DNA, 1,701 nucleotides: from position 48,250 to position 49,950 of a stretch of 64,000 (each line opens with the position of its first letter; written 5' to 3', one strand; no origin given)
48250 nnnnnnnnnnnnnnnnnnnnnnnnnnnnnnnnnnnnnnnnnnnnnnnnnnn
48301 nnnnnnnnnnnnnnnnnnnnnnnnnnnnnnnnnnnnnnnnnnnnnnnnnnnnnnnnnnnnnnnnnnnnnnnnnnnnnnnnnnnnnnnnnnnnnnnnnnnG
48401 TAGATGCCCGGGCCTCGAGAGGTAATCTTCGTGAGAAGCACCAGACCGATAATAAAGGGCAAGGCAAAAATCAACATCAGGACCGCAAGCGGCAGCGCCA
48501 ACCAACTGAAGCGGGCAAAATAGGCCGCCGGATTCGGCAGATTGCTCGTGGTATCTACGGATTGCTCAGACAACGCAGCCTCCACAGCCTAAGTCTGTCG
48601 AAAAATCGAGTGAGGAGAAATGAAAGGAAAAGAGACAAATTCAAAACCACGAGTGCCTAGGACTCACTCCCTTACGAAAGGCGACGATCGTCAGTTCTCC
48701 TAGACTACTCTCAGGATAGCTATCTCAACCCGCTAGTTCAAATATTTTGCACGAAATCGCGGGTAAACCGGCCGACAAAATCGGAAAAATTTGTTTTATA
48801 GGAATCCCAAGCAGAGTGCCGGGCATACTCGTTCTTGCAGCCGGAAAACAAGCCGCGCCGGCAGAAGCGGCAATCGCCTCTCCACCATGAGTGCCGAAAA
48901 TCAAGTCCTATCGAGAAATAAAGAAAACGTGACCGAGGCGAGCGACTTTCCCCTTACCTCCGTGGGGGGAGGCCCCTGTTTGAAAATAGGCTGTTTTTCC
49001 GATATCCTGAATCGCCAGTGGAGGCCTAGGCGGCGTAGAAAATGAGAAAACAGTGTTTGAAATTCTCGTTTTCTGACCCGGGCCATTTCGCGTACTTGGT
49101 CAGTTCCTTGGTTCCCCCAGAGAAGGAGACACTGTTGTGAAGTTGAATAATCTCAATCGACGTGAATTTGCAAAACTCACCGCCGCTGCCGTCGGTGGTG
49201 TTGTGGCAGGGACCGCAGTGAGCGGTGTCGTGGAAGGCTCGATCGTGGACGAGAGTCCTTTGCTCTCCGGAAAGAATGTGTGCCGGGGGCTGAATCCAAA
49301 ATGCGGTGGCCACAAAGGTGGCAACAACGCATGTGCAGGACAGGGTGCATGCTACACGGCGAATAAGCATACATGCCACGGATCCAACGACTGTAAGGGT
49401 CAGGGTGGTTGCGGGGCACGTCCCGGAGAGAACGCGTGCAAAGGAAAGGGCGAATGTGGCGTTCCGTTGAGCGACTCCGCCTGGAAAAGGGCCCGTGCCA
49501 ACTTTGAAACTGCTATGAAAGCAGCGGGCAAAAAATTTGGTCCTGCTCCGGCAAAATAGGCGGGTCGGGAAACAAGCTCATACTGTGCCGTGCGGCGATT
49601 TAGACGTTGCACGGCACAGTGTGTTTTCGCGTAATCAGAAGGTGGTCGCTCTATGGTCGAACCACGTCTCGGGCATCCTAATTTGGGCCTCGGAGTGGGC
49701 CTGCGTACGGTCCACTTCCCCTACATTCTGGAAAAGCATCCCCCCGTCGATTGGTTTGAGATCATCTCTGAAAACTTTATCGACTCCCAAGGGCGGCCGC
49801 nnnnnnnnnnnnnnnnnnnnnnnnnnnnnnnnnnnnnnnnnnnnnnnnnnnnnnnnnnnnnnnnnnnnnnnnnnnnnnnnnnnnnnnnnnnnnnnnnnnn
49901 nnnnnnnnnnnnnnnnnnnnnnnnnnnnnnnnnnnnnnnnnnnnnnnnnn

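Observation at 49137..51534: Three-gene MNIO (DUF692)/DUF2063 RiPP cassette whose bufferin-like 9-Cys precursor carries a Tat rather than Sec leader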

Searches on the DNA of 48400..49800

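Call 67: search_rna_families(source=window, start=48400, end=49800, threshold=evalue, max_evalue=1)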
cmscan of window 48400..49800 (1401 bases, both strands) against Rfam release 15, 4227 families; matches with E-value up to 1: 0.
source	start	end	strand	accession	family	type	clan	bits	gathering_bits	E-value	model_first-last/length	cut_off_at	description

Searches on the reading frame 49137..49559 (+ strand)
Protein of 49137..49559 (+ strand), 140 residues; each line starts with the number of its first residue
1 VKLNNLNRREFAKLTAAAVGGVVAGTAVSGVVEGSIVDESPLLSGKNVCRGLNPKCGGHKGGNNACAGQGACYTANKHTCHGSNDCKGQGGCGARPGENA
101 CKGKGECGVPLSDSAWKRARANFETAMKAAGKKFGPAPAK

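Call 3: search_protein_families(library=pfam, proteins=[window:49137-49559:+], max_evalue=1)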
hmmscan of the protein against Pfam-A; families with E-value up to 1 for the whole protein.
window:49137-49559:+ (140 aa): 2 families
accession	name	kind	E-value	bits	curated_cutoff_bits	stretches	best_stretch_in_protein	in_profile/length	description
PF10399.14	UCR_Fe-S_N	-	0.00097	18.9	24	1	5-28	8-31/41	Ubiquitinol-cytochrome C reductase Fe-S subunit TAT signal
PF24646.2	DUF7640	-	0.16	12.7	28.1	1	45-107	17-84/121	Domain of unknown function (DUF7640)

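Call 4: search_protein_families(library=ncbifam, proteins=[window:49137-49559:+], max_evalue=1)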
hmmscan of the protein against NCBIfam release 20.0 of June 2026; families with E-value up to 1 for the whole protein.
window:49137-49559:+ (140 aa): 3 families
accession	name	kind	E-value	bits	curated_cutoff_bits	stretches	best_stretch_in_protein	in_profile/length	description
NF050166.1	Cu_RiPP_BufA2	equivalog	0.0051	17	60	1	61-90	34-62/79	BufA2 family periplasmic bufferin-type metallophore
TIGR01409.1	TAT_signal_seq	domain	0.0083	16.4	16.7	1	6-32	1-27/29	twin-arginine translocation signal domain-containing protein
TIGR02811.1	formate_TAT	hypoth_equivalog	0.14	12.5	48.45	1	3-27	6-31/66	formate dehydrogenase region TAT target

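Call 9: find_homologous_proteins(query=window:49137-49556:+, max_evalue=0.001)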
Query window:49137-49556:+ (140 aa): 1447 proteins with E <= 0.001 among 1767 candidates; the best 120 are listed.
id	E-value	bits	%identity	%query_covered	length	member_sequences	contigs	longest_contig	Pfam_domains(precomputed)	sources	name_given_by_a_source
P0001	2.0e-86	305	99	100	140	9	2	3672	-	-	-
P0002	1.4e-84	299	97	100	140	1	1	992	-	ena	-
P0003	1.6e-84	299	97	100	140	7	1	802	-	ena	-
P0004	6.8e-81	287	95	100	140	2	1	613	-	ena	-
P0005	2.6e-74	266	84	100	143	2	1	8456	-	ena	-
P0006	3.8e-74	266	86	100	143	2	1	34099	-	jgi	jgi:hypothetical protein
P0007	4.7e-74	265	86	100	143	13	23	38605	-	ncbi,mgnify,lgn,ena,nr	ncbi:MAG: hypothetical protein CBB70_10895 [Planctomycetaceae bacterium TMED10]|mgnify:CR=1 FL=1|nr:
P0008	6.2e-74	265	83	100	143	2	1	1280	-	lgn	-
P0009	1.2e-72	261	85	99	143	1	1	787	-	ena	-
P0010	5.8e-72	258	81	100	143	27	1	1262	-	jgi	-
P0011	1.5e-70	254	83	99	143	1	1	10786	-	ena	-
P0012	2.8e-67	243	79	98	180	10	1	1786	-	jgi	jgi:hypothetical protein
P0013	3.3e-62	227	76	100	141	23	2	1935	-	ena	-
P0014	1.0e-59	219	72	100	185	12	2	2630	-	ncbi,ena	-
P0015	3.1e-59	217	76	96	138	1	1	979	-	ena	-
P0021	1.5e-55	205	72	100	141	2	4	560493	-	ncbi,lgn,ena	-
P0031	8.9e-51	190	65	100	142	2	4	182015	-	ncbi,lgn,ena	-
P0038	7.3e-45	171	61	100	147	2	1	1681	PF10399.15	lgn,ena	-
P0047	1.3e-43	166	58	100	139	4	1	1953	PF24646.3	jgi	jgi:hypothetical protein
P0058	4.2e-43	165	59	98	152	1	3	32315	-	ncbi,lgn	-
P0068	2.4e-42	162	56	100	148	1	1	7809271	-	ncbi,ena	-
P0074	4.5e-42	161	51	96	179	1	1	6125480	-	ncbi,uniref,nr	ncbi:hypothetical protein Pla110_36530 [Polystyrenella longa]|uniref:Uncharacterized protein n=1 Tax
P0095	2.3e-41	159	59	99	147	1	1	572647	PF24646.3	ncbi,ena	-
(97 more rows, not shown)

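Call 14: search_protein_families(library=ncbifam, alignment_id=A1, max_evalue=0.1)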
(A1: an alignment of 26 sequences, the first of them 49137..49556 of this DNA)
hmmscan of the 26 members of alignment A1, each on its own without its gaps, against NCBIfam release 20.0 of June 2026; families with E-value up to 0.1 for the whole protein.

A. member 1, window:49137-49556:+ (140 aa): 2 families
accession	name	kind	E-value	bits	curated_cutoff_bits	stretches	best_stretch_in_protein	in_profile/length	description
NF050166.1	Cu_RiPP_BufA2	equivalog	0.0051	17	60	0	61-90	34-62/79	BufA2 family periplasmic bufferin-type metallophore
TIGR01409.1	TAT_signal_seq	domain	0.0083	16.4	16.7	1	6-32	1-27/29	twin-arginine translocation signal domain-containing protein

B. families by the number of members that match (of 26 scanned): 4 families
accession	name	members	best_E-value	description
NF050166.1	Cu_RiPP_BufA2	26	2.2e-12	BufA2 family periplasmic bufferin-type metallophore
TIGR02811.1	formate_TAT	9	0.0011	formate dehydrogenase region TAT target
TIGR01409.1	TAT_signal_seq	4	0.0083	twin-arginine translocation signal domain-containing protein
NF040985.1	MamG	1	0.024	magnetosome protein MamG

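Call 15: search_protein_families(library=pfam, alignment_id=A1, max_evalue=0.1)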
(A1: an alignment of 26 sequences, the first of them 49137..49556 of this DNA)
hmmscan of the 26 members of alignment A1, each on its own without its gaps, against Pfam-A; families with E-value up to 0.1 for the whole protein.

A. member 1, window:49137-49556:+ (140 aa): 1 family
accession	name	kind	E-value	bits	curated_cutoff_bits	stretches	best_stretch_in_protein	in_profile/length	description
PF10399.14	UCR_Fe-S_N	-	0.00097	18.9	24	1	5-28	8-31/41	Ubiquitinol-cytochrome C reductase Fe-S subunit TAT signal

B. families by the number of members that match (of 26 scanned): 6 families
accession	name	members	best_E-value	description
PF10399.14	UCR_Fe-S_N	11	0.00097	Ubiquitinol-cytochrome C reductase Fe-S subunit TAT signal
PF24646.2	DUF7640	8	5e-06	Domain of unknown function (DUF7640)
PF02140.24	SUEL_Lectin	1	0.0035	D-galactoside/L-rhamnose binding SUEL lectin domain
PF10986.14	ZrgA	1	0.017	ZrgA family zinc uptake protein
PF08175.17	SspO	1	0.028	Small acid-soluble spore protein O family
PF00428.24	Ribosomal_60s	1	0.083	60s Acidic ribosomal protein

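Call 21: find_related_loci(query=A1, collection=genome_contigs, flank=7000)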
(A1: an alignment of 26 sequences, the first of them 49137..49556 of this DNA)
Query A1 (140 aa) in genome_contigs; peptide patterns used: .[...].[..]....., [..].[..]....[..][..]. (x = any residue, [..] = any of these).
600 stretches matched a pattern (row limit reached: there are more); 544 encode a relative of the query (tblastn E <= 1e-3); the best 80 are kept; 80 distinct loci.
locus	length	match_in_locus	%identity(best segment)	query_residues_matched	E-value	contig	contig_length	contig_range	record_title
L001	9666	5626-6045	99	1-140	5e-88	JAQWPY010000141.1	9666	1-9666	MAG: Pirellulales bacterium isolate cluster2_bin.239 k141_4307419, whole genome shotgun sequence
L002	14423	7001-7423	87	3-140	3e-67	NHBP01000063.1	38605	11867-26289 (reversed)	MAG: Planctomycetaceae bacterium TMED10 56403, whole genome shotgun sequence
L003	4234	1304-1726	77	1-140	8e-67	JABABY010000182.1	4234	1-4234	MAG: Planctomycetota bacterium isolate bin91s NODE_182_length_4234_cov_3.993778, whole genome shotgun sequence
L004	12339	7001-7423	68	1-140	4e-58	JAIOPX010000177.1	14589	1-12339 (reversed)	MAG: Planctomycetota bacterium isolate LakeFargette_0920_ALND_MAG_59_20 LacPavin_0920_ALND_scaffold_322284, whole genome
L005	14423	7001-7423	65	1-140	1e-54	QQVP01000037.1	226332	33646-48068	MAG: Planctomycetota bacterium isolate MB_PLM_2 c_000000000025, whole genome shotgun sequence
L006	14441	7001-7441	54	1-140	1e-45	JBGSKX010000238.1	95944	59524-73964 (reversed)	MAG: Pirellulales bacterium isolate JTS-AC191 k141_3866791, whole genome shotgun sequence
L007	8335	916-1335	55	1-140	9e-44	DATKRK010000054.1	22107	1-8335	MAG TPA_asm: Pirellulales bacterium isolate SMAG_U14026 k141_1374564, whole genome shotgun sequence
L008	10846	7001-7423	56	4-140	7e-44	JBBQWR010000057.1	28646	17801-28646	MAG: Pirellulales bacterium isolate Co_metawrap_2068 Cmw_2068_k141_25745709_length_28646_cov_16.9955, whole genome shotg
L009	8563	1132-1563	58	1-140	1e-43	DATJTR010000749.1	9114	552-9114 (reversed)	MAG TPA_asm: Pirellulales bacterium isolate SMAG_U15025 k141_4038270, whole genome shotgun sequence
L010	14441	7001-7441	53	1-140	1e-43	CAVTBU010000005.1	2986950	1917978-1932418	MAG: Pirellulales bacterium isolate MFD02416.bin.1.42 genome assembly, contig: contig_12951, whole genome shotgun sequen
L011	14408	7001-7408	57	1-138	1e-43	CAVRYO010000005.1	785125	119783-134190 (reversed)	MAG: Pirellulales bacterium isolate MFD00964.bin.2.162 genome assembly, contig: contig_27579, whole genome shotgun seque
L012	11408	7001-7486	51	1-138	4e-43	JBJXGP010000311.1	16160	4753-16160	MAG: Planctomycetaceae bacterium isolate F1F2.bin.210 k127_5658413, whole genome shotgun sequence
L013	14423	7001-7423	56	4-140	3e-43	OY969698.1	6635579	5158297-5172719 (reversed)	MAG: uncultured Planctomycetaceae bacterium isolate MFD00082.bin.2.56 genome assembly, chromosome: 1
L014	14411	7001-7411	58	1-138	5e-43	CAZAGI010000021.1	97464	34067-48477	MAG TPA_asm: uncultured Planctomycetaceae bacterium isolate SRP287051_co1_163 genome assembly, contig: NODE_480_length_9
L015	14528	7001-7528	51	1-139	6e-43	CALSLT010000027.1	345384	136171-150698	MAG: uncultured Planctomycetaceae bacterium isolate A_MB81_1 genome assembly, contig: contig_7309_A_MB81, whole genome s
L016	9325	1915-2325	56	1-138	3e-42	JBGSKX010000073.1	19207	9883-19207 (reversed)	MAG: Pirellulales bacterium isolate JTS-AC191 k141_2156831, whole genome shotgun sequence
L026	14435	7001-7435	53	1-140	6e-41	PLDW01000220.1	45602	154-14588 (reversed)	MAG: Gemmataceae bacterium isolate palsa_1347 73.20111000_P1S.15_contig_1653, whole genome shotgun sequence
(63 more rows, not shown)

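Call 31: search_solved_structures(query=A1, max_evalue=1, show_alignments=3)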
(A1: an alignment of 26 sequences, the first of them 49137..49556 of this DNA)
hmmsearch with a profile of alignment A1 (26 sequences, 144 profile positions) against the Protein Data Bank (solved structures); distinct sequences matched with E-value up to 1: 0.

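Call 39: predict_structure(alignment_id=A2)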
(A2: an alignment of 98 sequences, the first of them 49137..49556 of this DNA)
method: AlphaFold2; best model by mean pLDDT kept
length: 140 residues; sequences in the alignment: 98
mean_pLDDT: 56.2   pTM: 0.51
mean pLDDT of the five models: 56.2, 52.2, 49.1, 47.8, 47.0
residues with pLDDT >= 90: 0; 70-90: 26; 50-70: 64; < 50: 50
segments of 3 or more residues with pLDDT < 50: 1-6, 16-37, 57-62, 74-85
pLDDT, mean of each block of 10 residues (from residue 1): 45 49 36 39 61 52 53 49 50 62 54 80 83 74
secondary structure, 60 per line:
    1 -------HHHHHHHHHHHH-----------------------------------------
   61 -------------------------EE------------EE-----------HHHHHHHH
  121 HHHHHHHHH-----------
elements in order: H8-19 H113-129

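Call 40: search_protein_families(library=pfam, proteins=[L026:8857-9342:+], max_evalue=0.00001)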
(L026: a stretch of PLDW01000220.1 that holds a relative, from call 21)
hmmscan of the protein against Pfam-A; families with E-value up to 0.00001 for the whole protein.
L026:8857-9342:+ (161 aa): 1 family
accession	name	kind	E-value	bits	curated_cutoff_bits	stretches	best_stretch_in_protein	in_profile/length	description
PF07681.17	DoxX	-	1.8e-20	73.8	23.6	1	26-106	2-84/85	DoxX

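Call 58: find_homologous_proteins(query=L013:6992-7426:+, max_evalue=0.00001)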
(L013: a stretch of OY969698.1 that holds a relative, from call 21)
Query L013:6992-7426:+ (145 aa): 1392 proteins with E <= 0.00001 among 1708 candidates; the best 120 are listed.
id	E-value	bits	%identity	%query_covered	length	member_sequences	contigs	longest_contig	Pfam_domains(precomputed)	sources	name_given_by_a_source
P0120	1.3e-82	293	92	100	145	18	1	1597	-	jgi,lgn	jgi:hypothetical protein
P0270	6.8e-77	275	87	100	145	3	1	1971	-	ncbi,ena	-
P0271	5.3e-74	265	84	99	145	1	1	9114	-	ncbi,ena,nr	ncbi:MAG TPA: hypothetical protein VMF30_18935 [Pirellulales bacterium]|nr:hypothetical protein [Pir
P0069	1.6e-73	264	83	100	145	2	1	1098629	-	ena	-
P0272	2.2e-71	257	81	100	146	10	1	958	-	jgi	jgi:hypothetical protein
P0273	7.3e-71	255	83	96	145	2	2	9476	-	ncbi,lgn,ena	-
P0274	6.3e-67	242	78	99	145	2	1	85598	-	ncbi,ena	-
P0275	2.4e-63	231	74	100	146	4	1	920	-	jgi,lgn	jgi:hypothetical protein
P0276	9.5e-63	229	75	99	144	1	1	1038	-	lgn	-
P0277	9.9e-63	229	72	100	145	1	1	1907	-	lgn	-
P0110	1.1e-62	228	73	99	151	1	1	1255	-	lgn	-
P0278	3.8e-62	227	75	100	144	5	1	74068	-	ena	-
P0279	9.0e-61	222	73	99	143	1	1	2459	-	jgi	jgi:hypothetical protein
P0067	1.2e-60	222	74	99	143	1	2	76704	-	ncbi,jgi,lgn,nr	ncbi:MAG TPA: hypothetical protein VHX65_13490 [Pirellulales bacterium]|jgi:hypothetical protein|nr:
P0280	1.0e-59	219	74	99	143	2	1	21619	-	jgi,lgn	jgi:hypothetical protein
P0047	9.8e-45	170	61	99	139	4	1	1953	PF24646.3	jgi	jgi:hypothetical protein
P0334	1.4e-44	170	57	99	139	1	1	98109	-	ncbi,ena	-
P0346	3.5e-44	168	62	99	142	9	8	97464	-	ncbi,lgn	-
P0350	4.4e-44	168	63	96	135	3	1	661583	PF24646.3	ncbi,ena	-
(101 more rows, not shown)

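Call 59: list_cluster_members(proteins=[P0068, P0074, P0021, P0031, P0095, P0350, P0334, P0274, P0058, P0346])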
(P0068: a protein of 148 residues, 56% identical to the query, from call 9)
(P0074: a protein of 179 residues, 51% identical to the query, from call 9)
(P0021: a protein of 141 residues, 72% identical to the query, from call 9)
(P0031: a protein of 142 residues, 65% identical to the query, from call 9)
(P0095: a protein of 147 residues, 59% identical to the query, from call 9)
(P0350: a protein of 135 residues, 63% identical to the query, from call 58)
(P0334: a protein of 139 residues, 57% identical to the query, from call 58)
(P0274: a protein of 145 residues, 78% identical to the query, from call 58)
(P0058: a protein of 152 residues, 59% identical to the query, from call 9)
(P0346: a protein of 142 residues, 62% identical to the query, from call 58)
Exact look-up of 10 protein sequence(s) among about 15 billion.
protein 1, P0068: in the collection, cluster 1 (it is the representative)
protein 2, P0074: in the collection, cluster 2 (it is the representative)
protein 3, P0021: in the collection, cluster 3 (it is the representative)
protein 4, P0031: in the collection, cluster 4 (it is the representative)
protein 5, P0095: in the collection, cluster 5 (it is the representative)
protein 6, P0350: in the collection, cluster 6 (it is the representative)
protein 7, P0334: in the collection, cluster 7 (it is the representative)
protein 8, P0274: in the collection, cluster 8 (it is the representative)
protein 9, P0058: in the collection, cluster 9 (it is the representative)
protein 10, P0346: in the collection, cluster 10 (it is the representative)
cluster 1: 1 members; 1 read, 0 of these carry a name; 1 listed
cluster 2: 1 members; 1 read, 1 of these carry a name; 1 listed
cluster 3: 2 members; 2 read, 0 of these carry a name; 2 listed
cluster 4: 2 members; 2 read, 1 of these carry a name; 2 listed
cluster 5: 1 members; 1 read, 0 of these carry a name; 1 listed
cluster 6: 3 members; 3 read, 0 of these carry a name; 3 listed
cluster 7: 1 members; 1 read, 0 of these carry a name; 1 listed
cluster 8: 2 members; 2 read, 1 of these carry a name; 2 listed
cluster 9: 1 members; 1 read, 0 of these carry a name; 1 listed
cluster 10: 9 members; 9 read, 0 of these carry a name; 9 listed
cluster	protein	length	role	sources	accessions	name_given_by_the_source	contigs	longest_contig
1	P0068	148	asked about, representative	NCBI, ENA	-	-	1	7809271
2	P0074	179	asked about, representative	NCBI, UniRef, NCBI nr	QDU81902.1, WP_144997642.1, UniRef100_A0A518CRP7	hypothetical protein Pla110_36530 [Polystyrenella longa] | Uncharacterized protein n=1 Tax=Polystyrenella longa TaxID=2528007 RepID=A0A518CRP7_9PLAN | hypothetical protein [Polystyrenella longa]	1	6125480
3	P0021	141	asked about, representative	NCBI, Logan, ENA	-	-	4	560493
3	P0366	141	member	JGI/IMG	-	-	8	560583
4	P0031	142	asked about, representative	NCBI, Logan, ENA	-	-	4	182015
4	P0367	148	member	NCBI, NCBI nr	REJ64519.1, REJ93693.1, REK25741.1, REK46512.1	MAG: hypothetical protein DWQ31_21575 [Planctomycetota bacterium]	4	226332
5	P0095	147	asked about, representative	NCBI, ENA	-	-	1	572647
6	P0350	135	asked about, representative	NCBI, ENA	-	-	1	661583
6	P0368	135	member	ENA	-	-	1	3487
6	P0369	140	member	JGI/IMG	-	-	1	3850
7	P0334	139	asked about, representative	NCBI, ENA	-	-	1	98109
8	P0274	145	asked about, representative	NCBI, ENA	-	-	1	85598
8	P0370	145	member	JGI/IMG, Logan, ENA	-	hypothetical protein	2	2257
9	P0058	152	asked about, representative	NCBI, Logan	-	-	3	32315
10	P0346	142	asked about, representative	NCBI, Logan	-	-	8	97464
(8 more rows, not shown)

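Call 65: search_protein_families(library=pfam, proteins=[P0047], max_evalue=0.001)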
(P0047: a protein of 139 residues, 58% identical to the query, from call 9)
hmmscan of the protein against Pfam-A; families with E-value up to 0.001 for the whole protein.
P0047 (139 aa): 1 family
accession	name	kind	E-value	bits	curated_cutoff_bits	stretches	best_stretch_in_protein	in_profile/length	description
PF24646.2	DUF7640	-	1.8e-05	25.4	28.1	1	45-107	18-85/121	Domain of unknown function (DUF7640)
